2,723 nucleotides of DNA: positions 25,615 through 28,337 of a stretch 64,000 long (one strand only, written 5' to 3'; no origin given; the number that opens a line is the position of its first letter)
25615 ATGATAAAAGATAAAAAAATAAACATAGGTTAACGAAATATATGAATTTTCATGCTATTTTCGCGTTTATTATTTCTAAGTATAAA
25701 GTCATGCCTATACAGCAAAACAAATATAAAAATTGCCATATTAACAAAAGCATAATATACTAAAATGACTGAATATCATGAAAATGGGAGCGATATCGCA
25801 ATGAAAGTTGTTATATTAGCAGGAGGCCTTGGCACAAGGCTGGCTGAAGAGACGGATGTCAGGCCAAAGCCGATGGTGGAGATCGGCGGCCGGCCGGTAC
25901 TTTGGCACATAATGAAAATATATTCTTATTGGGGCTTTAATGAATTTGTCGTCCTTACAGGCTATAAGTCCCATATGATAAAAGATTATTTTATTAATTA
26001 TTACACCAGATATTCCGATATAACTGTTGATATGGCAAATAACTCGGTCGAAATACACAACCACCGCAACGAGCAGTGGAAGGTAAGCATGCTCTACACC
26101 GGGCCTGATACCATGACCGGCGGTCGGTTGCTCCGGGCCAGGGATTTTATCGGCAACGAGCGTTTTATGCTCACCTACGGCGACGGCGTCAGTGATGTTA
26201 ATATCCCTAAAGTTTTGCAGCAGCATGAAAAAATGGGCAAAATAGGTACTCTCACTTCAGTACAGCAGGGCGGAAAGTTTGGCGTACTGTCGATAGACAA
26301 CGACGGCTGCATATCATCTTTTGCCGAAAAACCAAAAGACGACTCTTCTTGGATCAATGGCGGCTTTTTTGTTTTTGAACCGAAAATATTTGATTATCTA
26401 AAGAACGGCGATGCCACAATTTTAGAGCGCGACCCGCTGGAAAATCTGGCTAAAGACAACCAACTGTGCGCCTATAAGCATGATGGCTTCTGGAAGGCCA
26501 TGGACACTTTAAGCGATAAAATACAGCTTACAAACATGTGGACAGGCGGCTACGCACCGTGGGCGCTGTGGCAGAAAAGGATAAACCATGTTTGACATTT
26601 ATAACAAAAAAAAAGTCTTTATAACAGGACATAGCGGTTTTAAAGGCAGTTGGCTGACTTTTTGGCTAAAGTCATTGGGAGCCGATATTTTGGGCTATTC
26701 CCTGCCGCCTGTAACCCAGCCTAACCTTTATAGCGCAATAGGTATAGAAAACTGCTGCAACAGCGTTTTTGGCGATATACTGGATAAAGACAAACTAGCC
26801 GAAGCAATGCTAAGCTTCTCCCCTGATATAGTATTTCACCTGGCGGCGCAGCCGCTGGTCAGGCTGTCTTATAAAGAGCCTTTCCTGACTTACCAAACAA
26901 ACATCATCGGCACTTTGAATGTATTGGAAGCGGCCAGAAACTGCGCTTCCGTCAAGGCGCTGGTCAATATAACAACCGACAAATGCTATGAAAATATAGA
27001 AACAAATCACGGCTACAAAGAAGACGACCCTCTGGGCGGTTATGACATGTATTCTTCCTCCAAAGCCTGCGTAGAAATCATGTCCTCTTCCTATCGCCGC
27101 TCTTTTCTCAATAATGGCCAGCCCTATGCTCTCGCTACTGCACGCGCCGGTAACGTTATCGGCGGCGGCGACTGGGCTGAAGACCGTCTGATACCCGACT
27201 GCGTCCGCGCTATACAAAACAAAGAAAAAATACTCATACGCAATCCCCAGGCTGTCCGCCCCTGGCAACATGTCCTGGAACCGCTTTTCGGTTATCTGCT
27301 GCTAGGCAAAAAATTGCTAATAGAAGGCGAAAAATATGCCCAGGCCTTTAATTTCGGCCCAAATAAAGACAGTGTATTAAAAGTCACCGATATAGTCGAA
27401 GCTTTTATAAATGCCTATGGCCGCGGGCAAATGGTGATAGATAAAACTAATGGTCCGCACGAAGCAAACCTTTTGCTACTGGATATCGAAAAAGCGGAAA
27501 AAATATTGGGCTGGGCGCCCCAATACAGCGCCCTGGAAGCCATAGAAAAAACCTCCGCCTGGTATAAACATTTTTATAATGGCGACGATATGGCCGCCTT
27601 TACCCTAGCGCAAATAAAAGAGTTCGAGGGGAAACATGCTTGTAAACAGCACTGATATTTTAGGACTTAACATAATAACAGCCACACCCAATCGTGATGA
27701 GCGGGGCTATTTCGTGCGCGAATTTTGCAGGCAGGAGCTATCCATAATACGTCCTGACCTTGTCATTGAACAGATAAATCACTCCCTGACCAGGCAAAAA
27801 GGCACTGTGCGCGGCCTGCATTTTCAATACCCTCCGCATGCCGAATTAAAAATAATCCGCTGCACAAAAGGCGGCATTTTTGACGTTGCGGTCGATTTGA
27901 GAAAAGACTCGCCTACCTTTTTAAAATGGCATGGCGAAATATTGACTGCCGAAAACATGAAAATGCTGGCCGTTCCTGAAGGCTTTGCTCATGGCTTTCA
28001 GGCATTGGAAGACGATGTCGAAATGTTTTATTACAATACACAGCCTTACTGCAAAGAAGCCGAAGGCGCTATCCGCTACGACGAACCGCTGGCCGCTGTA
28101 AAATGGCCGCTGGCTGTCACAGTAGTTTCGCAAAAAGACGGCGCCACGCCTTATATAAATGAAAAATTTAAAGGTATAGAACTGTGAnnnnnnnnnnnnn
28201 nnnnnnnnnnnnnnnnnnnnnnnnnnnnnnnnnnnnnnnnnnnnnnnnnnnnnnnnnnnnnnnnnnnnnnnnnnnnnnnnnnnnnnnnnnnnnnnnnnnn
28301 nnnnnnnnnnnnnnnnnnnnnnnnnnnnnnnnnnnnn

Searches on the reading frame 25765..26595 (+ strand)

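Call 9: search_protein_families(library=ncbifam, proteins=[window:25765-26595:+], max_evalue=1e-8)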
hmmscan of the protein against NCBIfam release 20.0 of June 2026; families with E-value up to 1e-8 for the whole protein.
window:25765-26595:+ (276 aa): 15 families
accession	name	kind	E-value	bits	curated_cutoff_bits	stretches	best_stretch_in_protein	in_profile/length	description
TIGR02623.1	G1P_cyt_trans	equivalog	5.4e-110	366.8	300.25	1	13-269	1-255/255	glucose-1-phosphate cytidylyltransferase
TIGR03992.1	Arch_glmU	subfamily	1.2e-26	93.6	292.1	2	13-83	1-71/393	bifunctional sugar-1-phosphate nucleotidylyltransferase/acetyltransferase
NF052502.1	man1P_GTase_Rv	exception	1.4e-24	86.7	440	1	14-258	2-229/352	mannose-1-phosphate guanylyltransferase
NF041313.1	UDPGP_AglF_Halo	equivalog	2.5e-24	86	400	1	13-212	1-182/234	UTP--glucose-1-phosphate uridylyltransferase AglF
NF049965.1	GlMnHpPGnyltfHddC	equivalog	1.5e-22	80.3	300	2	13-82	1-70/221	D-glycero-D-manno-heptose 1-phosphate guanosyltransferase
NF041173.1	Sug_nt_acttase_Thmprot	equivalog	1.1e-20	74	600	1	13-246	1-214/405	bifunctional sugar-1-phosphate nucleotidylyltransferase/acetyltransferase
TIGR02091.1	glgC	equivalog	1.2e-17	64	424.9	1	15-249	3-249/364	glucose-1-phosphate adenylyltransferase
NF045761.1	NAMPUrTaseMurU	equivalog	4e-17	62.8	250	1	13-250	1-218/226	N-acetylmuramate alpha-1-phosphate uridylyltransferase MurU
TIGR01208.1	rmlA_long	equivalog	6.9e-17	61.4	320.25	1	93-245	58-220/353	glucose-1-phosphate thymidylyltransferase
TIGR01099.1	galU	equivalog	1.5e-15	57.5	326.8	1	13-239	2-245/261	UTP--glucose-1-phosphate uridylyltransferase GalU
NF003670.0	PRK05293.1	equivalog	5.4e-15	55.2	470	1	15-250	7-249/382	glucose-1-phosphate adenylyltransferase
NF001947.0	PRK00725.1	subfamily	2.2e-14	53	470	1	15-195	19-198/426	glucose-1-phosphate adenylyltransferase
NF041135.1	IPPtranDIPPsyn_Thcocales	equivalog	7.1e-12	45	580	1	13-251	1-209/419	bifunctional L-myo-inositol-1-phosphate cytidylyltransferase/CDP-L-myo-inositol myo-inositolphosphotransferase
NF002772.0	PRK02862.1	equivalog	8.8e-12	44.5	537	1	15-194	6-183/429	glucose-1-phosphate adenylyltransferase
NF002023.0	PRK00844.1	subfamily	1.1e-10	40.9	458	1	15-194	9-185/408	glucose-1-phosphate adenylyltransferase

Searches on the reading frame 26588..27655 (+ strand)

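Call 9: search_protein_families(library=ncbifam, proteins=[window:26588-27655:+], max_evalue=1e-8)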
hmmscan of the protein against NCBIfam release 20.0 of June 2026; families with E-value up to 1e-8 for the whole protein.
window:26588-27655:+ (355 aa): 12 families
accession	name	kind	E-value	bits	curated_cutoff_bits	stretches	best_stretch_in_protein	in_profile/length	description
TIGR02622.1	CDP_4_6_dhtase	equivalog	3.5e-144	480.3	278.45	1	4-346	1-351/352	CDP-glucose 4,6-dehydratase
TIGR01181.1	dTDP_gluc_dehyt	equivalog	8e-30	104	365.1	1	10-328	2-313/321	dTDP-glucose 4,6-dehydratase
TIGR01179.1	galE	equivalog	2.9e-20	72.4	262.3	1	9-328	1-327/332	UDP-glucose 4-epimerase GalE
TIGR04180.1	EDH_00030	hypoth_equivalog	3.2e-20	72.4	475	1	10-314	1-297/297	NAD-dependent 4,6-dehydratase LegB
NF007582.0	PRK10217.1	equivalog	1.7e-15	57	698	1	8-327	2-332/355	dTDP-glucose 4,6-dehydratase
TIGR01472.1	gmd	equivalog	5.3e-14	52.2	415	1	9-173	2-173/342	GDP-mannose 4,6-dehydratase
NF007490.0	PRK10084.1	subfamily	1.6e-12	47.1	649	1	9-327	2-335/361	dTDP-glucose 4,6-dehydratase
NF042423.1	oxyalk_red_Shew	equivalog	3.1e-11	42.9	580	1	7-166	8-156/331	2-alkyl-3-oxoalkanoate reductase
TIGR03589.1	PseB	equivalog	3.8e-11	42.5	407.75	1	5-137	2-132/324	UDP-N-acetylglucosamine 4,6-dehydratase (inverting)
TIGR03466.1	HpnA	hypoth_equivalog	3.5e-10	39.3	367.65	1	9-133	2-116/327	hopanoid-associated sugar epimerase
NF007956.0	PRK10675.1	subfamily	3.6e-09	36.2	394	0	9-165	2-159/338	UDP-glucose 4-epimerase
TIGR01214.1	rmlD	equivalog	6.3e-09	35.3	224.05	1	56-169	28-138/285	dTDP-4-dehydrorhamnose reductase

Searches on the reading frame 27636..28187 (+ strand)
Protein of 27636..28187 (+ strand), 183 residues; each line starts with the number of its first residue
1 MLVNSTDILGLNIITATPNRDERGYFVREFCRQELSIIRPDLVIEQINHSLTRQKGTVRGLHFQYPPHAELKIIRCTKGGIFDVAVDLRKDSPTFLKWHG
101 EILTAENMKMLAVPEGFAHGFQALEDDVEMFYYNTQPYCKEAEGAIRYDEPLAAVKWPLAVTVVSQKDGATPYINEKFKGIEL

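Call 9: search_protein_families(library=ncbifam, proteins=[window:27636-28187:+], max_evalue=1e-8)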
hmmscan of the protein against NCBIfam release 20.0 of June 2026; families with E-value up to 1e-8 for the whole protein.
window:27636-28187:+ (183 aa): 1 family
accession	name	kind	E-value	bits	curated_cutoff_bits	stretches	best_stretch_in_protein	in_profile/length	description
TIGR01221.1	rmlC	equivalog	9e-45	152.6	155.75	1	5-176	4-174/176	dTDP-4-dehydrorhamnose 3,5-epimerase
